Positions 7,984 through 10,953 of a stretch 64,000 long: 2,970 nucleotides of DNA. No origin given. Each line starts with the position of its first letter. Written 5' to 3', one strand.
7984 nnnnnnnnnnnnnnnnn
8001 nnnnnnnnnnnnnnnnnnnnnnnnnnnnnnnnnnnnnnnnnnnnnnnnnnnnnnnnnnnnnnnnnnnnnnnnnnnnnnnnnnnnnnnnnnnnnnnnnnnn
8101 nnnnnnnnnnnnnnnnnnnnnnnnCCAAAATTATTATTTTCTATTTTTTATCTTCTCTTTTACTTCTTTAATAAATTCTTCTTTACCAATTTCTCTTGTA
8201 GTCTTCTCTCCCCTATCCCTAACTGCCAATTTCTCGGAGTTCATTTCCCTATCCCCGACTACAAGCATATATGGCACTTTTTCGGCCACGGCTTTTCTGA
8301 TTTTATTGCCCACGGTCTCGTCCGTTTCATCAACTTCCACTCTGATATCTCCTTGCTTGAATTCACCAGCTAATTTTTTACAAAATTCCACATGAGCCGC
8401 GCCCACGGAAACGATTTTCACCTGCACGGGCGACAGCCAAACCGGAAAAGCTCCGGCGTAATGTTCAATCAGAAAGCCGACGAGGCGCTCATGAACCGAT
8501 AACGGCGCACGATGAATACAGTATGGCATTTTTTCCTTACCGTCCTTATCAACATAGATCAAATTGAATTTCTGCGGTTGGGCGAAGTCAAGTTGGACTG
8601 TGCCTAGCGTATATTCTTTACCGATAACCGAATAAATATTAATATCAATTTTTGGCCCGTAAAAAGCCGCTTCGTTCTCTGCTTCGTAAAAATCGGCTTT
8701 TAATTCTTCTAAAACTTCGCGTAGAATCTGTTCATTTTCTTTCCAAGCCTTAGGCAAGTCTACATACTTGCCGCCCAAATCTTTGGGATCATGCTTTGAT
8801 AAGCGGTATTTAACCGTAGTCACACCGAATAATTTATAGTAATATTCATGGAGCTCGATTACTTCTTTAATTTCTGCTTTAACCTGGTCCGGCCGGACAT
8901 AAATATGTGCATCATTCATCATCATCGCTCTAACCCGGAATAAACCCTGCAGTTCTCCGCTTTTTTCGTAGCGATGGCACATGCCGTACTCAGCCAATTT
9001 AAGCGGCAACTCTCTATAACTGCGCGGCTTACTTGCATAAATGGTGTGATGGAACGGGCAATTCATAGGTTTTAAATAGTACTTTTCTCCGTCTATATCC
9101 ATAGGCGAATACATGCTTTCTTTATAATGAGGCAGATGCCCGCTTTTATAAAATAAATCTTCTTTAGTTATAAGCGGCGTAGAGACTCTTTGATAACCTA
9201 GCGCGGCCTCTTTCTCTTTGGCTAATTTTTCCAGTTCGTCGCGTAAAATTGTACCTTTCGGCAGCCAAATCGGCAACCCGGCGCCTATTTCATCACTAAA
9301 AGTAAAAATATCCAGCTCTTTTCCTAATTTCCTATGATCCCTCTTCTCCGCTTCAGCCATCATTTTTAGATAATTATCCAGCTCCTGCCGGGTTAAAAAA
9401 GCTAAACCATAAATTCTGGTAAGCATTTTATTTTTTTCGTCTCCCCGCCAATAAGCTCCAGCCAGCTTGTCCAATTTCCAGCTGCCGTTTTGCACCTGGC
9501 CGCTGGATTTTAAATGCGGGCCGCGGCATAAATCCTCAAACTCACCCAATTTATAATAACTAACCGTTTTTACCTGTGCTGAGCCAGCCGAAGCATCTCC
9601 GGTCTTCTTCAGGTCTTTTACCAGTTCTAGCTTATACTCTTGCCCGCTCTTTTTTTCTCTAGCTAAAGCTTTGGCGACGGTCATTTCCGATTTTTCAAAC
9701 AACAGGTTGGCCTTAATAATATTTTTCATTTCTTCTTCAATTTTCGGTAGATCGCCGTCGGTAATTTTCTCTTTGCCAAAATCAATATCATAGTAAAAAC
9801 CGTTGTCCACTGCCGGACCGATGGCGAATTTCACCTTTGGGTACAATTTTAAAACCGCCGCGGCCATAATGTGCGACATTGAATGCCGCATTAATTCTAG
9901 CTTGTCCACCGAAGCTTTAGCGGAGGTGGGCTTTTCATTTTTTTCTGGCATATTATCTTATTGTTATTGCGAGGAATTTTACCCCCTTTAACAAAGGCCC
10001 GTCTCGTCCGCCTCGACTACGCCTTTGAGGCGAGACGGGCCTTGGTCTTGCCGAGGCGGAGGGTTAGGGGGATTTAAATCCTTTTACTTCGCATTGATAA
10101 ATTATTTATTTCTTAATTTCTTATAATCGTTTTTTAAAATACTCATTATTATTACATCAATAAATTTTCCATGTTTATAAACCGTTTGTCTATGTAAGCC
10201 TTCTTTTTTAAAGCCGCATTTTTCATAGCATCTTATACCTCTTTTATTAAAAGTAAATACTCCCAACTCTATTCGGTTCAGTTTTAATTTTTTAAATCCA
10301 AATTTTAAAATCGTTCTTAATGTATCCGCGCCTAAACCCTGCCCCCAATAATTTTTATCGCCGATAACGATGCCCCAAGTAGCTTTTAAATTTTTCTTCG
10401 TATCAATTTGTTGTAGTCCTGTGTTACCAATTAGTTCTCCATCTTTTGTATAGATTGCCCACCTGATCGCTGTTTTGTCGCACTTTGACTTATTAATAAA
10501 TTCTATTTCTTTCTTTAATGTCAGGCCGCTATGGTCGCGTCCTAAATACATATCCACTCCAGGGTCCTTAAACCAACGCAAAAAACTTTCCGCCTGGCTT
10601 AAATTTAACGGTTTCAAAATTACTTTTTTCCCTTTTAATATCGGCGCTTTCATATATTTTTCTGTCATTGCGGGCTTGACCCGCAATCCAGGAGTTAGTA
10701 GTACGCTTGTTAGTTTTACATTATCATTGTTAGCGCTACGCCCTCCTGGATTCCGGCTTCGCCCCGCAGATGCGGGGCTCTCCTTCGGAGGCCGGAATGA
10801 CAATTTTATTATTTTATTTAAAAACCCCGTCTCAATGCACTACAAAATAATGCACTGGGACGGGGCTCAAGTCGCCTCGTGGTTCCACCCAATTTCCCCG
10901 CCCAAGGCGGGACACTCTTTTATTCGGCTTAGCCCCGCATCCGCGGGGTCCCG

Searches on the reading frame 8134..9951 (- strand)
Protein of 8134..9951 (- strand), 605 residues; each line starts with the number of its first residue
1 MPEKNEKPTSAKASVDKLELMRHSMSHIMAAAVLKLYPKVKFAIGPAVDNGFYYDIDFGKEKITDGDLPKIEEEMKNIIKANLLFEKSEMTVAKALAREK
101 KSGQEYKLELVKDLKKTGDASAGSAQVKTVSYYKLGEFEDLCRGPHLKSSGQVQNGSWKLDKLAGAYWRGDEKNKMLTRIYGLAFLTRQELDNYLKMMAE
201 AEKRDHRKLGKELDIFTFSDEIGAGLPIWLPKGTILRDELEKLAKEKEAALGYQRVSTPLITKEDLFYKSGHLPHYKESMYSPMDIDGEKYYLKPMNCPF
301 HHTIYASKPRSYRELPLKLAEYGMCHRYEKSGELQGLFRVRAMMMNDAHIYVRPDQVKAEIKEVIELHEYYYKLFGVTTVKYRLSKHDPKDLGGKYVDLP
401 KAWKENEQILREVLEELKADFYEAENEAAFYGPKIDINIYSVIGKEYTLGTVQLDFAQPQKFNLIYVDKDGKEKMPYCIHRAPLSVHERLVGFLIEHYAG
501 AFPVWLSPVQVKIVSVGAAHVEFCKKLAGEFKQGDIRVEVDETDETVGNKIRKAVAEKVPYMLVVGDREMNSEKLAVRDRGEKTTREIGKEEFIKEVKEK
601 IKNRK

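Call 12: search_protein_families(library=pfam, proteins=[window:8134-9951:-], max_evalue=0.001)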
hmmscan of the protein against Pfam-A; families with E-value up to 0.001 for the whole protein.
window:8134-9951:- (605 aa): 3 families
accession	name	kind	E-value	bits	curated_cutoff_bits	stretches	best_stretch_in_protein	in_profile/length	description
PF00587.30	tRNA-synt_2b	-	1.5e-41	142.9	29.3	1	287-498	7-179/179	tRNA synthetase class II core domain (G, H, P, S and T)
PF03129.25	HGTP_anticodon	-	2.3e-20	73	21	1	510-600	1-94/94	Anticodon binding domain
PF07973.19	tRNA_SAD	-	2.3e-11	43.9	24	1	130-181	1-44/44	Threonyl and Alanyl tRNA synthetase second additional domain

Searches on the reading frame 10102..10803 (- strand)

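Call 12: search_protein_families(library=pfam, proteins=[window:10102-10803:-], max_evalue=0.001)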
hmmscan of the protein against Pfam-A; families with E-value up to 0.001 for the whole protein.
window:10102-10803:- (233 aa): 5 families
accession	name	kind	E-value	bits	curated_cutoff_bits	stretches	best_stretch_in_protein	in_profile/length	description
PF13302.13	Acetyltransf_3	-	8.8e-20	72.2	25.4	1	61-199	2-138/138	Acetyltransferase (GNAT) domain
PF00583.31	Acetyltransf_1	-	2.6e-11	44.3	20.7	1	110-198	31-116/116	Acetyltransferase (GNAT) family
PF13420.13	Acetyltransf_4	-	2.8e-11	44.1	24.3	1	66-218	4-154/155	Acetyltransferase (GNAT) domain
PF13508.13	Acetyltransf_7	-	1.1e-05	26.1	27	1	117-200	7-84/84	Acetyltransferase (GNAT) domain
PF13523.12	Acetyltransf_8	-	1.1e-05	25.5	27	1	138-202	77-141/145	Acetyltransferase (GNAT) domain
